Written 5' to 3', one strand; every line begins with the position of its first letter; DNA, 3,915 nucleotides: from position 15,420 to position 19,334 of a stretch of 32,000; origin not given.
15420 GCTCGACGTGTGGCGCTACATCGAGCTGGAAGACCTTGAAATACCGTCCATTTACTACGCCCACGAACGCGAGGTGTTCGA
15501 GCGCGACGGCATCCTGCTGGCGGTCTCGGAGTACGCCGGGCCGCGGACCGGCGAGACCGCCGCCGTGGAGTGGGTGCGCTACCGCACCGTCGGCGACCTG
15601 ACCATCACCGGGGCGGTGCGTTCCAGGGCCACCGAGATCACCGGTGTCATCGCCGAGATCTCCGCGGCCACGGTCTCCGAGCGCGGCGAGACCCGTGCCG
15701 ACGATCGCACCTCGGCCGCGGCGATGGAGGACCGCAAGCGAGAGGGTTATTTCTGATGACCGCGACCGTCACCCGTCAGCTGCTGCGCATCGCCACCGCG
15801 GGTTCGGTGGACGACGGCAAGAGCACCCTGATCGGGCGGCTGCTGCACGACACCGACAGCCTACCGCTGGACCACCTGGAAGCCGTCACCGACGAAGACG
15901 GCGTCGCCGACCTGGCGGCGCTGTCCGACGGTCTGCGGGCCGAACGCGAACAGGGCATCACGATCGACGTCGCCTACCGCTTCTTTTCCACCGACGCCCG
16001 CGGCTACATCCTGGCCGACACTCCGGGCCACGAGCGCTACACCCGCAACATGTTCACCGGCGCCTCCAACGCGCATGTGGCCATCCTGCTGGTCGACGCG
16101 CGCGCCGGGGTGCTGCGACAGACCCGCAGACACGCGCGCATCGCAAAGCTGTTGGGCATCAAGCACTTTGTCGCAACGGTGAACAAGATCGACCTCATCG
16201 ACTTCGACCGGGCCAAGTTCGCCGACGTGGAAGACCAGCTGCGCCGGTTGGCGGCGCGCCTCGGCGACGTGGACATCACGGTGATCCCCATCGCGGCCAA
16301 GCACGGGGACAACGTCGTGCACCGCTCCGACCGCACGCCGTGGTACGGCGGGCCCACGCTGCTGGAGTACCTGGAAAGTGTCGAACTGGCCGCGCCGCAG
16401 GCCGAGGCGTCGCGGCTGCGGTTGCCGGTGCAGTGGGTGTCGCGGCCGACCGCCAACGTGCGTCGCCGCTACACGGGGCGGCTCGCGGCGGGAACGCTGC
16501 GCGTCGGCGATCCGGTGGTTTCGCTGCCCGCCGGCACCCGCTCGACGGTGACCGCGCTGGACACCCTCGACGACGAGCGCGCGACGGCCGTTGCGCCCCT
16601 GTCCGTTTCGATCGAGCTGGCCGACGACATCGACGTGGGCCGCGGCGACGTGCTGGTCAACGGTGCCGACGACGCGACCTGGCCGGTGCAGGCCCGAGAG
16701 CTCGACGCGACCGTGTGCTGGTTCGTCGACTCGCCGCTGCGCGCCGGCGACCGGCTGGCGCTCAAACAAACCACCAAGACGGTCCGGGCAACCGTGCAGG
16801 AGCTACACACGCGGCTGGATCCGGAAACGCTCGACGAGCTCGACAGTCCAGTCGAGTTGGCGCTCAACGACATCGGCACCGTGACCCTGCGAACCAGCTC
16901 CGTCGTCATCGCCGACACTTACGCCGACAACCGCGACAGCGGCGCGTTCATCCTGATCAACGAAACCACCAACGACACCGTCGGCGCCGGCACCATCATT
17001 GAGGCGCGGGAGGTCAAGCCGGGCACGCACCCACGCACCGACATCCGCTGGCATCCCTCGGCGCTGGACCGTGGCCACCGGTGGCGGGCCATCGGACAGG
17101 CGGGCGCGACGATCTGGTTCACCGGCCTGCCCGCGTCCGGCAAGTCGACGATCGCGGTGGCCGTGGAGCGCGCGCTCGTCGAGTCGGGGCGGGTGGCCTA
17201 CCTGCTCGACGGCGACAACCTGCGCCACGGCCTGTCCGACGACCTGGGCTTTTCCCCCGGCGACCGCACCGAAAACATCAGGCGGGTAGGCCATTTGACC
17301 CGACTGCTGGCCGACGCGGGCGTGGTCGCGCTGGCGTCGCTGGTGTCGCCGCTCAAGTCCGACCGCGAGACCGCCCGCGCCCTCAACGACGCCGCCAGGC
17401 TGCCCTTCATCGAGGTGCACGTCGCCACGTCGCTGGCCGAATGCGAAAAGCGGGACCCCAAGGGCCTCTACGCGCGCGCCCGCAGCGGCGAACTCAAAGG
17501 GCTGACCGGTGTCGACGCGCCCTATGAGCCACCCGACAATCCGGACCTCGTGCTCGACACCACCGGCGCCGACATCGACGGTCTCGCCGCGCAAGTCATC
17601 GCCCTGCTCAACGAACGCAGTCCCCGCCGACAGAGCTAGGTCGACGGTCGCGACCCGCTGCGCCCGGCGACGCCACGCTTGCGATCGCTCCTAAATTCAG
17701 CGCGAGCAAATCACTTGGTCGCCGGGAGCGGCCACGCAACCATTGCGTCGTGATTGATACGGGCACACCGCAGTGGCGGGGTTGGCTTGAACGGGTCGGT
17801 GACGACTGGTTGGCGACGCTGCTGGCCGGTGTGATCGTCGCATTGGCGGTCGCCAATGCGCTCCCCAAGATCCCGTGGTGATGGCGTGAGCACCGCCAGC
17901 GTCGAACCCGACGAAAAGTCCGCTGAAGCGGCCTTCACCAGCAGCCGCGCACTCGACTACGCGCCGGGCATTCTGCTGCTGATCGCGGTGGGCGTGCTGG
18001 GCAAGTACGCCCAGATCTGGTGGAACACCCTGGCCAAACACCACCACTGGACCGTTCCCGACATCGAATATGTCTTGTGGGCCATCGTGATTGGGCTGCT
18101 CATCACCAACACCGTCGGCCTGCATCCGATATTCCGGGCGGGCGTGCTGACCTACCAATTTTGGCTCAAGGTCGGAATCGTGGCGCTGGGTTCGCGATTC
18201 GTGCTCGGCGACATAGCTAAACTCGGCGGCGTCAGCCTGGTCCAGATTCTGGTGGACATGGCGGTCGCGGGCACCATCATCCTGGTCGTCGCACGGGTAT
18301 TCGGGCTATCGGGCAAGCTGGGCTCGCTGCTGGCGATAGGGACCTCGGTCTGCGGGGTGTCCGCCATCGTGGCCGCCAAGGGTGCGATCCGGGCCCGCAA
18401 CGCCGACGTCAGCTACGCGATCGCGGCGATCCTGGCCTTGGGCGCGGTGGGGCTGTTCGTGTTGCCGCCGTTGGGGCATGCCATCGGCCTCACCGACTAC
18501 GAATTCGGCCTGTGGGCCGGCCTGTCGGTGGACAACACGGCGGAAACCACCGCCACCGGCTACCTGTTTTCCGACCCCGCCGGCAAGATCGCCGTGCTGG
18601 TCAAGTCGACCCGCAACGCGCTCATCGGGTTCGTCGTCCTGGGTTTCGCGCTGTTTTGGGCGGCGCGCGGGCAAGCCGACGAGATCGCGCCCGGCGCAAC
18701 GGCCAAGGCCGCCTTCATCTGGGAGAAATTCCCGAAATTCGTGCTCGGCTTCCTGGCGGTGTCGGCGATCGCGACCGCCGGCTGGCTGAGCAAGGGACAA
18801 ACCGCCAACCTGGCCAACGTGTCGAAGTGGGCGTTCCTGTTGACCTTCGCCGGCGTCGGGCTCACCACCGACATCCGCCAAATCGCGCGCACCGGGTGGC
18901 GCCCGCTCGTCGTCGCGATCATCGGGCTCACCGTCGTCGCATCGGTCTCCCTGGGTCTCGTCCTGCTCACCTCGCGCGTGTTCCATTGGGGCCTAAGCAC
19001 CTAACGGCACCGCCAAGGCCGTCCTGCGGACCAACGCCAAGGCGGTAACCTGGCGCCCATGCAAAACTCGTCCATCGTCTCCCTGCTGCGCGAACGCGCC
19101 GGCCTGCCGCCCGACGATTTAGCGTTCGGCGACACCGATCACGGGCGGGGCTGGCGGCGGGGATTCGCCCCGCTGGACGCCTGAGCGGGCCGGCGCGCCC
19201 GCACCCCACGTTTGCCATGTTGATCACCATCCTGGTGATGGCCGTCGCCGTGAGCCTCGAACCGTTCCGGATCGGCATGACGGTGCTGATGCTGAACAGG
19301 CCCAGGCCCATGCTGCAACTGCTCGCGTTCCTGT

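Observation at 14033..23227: Sulfation island with scattered sulfolipid-1-type parts: Stf0, PAPS synthesis, FAAL relic, Sap-like membrane protein and a second sulfotransferase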

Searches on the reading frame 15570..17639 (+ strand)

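Call 4: search_protein_families(library=pfam, proteins=[window:15570-17639:+], max_evalue=0.01)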
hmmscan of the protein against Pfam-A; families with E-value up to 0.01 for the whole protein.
window:15570-17639:+ (689 aa): 7 families
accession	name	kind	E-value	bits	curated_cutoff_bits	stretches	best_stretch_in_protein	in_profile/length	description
PF01583.26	APS_kinase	-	1.5e-61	207.3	21.1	1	512-663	2-152/152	Adenylylsulphate kinase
PF00009.33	GTP_EFTU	-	1.2e-39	136.3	26.5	1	71-268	3-182/188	Elongation factor Tu GTP binding domain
PF22594.2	GTP-eEF1A_C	-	2.6e-22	79.6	27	1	378-476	2-100/101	GTP-eEF1A C-terminal domain-like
PF01926.29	MMR_HSR1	-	9.9e-07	29.3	21.9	1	74-193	2-101/113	50S ribosome-binding GTPase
PF13671.12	AAA_33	-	3.6e-06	27.8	27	1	515-629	2-115/143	AAA domain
PF03144.31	GTP_EFTU_D2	-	0.00019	22.2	30.3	1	302-362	5-72/73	Elongation factor Tu domain 2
PF08433.16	KTI12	-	0.0011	19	22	1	515-563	4-51/271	Chromatin associated protein KTI12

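Call 5: search_protein_families(library=ncbifam, proteins=[window:15570-17639:+], max_evalue=0.01)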
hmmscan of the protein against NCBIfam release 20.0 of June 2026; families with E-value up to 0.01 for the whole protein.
window:15570-17639:+ (689 aa): 41 families (the best 25 are shown)
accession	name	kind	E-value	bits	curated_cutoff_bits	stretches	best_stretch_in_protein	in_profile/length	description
NF004035.0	PRK05506.1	subfamily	5.8e-234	778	715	1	66-683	19-629/632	bifunctional sulfate adenylyltransferase subunit 1/adenylylsulfate kinase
NF003478.0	PRK05124.1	equivalog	1.6e-147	491.9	590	1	63-482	19-439/475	sulfate adenylyltransferase subunit CysN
TIGR02034.1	CysN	subfamily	2e-143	478.4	336.1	1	72-476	1-406/406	sulfate adenylyltransferase, large subunit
NF008969.0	PRK12317.1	subfamily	2.9e-71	240.3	502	1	69-481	5-423/426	elongation factor 1-alpha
NF003013.0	PRK03846.1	subfamily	5.6e-69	231.8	163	1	489-683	5-197/202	adenylyl-sulfate kinase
TIGR00455.1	apsK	equivalog_domain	1.1e-62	211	138.7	1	494-679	1-183/184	adenylyl-sulfate kinase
TIGR00483.1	EF-1_alpha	equivalog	2.5e-61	207.4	540.1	1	70-480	6-423/427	translation elongation factor EF-1 subunit alpha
NF004040.0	PRK05537.1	equivalog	1.6e-54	185.3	669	1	510-683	394-567/572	bifunctional sulfate adenylyltransferase/adenylylsulfate kinase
NF002059.0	PRK00889.1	subfamily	3.7e-49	166.8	244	1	510-683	3-172/177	adenylyl-sulfate kinase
TIGR00475.1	selB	equivalog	1.9e-28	99.5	242.25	1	74-365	3-259/581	selenocysteine-specific translation elongation factor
NF004041.0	PRK05541.1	subfamily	3.5e-27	95.5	127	1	510-681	5-171/176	adenylyl-sulfate kinase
NF009373.0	PRK12736.1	subfamily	1.8e-26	92.9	452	1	69-364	10-295/394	elongation factor Tu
NF000766.0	PRK00049.1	subfamily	5.3e-26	91.3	449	1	68-364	9-297/396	elongation factor Tu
NF009372.0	PRK12735.1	subfamily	3.7e-24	85.3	479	1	70-364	11-297/396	elongation factor Tu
TIGR00485.1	EF-Tu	equivalog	2.4e-23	82.5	522.4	1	70-364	11-295/394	elongation factor Tu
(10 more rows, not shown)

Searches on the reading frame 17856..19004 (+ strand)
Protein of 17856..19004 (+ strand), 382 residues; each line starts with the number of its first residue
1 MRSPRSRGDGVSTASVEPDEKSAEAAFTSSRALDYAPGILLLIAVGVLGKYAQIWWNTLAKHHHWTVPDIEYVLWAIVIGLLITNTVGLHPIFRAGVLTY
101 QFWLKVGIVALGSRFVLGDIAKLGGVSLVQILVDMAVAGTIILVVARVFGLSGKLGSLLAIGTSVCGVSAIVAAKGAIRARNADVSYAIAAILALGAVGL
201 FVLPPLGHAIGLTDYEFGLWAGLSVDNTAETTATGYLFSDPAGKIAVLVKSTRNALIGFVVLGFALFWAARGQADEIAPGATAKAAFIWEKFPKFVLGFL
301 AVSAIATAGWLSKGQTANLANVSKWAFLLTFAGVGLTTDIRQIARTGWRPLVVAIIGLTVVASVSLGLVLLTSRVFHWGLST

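Call 4: search_protein_families(library=pfam, proteins=[window:17856-19004:+], max_evalue=0.01)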
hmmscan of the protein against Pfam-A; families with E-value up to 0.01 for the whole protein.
window:17856-19004:+ (382 aa): 1 family
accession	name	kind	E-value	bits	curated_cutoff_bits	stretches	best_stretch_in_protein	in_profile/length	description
PF03601.19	Cons_hypoth698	-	3.8e-89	299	24.5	1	37-354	1-304/304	Conserved hypothetical protein 698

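Call 5: search_protein_families(library=ncbifam, proteins=[window:17856-19004:+], max_evalue=0.01)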
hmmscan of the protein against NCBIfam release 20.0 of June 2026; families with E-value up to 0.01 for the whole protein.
window:17856-19004:+ (382 aa): 1 family
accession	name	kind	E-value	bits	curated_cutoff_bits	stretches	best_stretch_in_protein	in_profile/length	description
TIGR00698.1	TIGR00698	subfamily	7e-33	114.2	232.6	1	65-368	26-327/335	YeiH family putative sulfate export transporter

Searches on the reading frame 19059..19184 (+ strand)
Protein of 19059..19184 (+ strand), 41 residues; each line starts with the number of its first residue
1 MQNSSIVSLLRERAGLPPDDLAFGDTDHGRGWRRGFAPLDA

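Call 9: search_solved_structures(query=window:19059-19181:+, max_evalue=10, show_alignments=3)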
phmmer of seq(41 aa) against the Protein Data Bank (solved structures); distinct sequences matched with E-value up to 10: 6.
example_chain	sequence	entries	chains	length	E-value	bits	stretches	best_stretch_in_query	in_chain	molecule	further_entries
9nqx_A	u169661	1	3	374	0.64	13.6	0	18-36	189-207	Sialidase-2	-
1snt_A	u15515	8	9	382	0.92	13.1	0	18-36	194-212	Sialidase 2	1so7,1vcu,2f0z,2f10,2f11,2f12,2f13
2f24_A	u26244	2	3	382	0.92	13.1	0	18-36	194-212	Sialidase 2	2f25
2f26_A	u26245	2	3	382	0.92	13.1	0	18-36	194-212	Sialidase 2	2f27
4nc5_A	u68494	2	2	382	0.93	13.1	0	18-36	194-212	Sialidase-2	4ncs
2f28_A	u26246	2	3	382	0.97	13.1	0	18-36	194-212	Sialidase 2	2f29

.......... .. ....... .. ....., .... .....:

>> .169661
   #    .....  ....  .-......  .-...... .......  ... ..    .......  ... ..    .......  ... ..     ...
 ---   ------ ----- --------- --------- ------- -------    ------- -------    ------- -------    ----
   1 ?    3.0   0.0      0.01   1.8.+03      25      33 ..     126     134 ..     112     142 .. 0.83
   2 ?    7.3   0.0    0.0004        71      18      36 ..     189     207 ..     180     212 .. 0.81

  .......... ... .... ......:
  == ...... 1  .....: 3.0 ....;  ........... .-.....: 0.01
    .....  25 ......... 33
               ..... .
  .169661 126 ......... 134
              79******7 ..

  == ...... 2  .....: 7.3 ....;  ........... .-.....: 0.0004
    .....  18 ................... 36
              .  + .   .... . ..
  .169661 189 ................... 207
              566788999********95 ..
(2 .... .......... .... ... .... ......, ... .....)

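Call 64: search_protein_families(library=pfam, proteins=[window:19059-19184:+], max_evalue=5)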
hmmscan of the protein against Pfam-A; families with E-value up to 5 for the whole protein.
window:19059-19184:+ (41 aa): 0 families
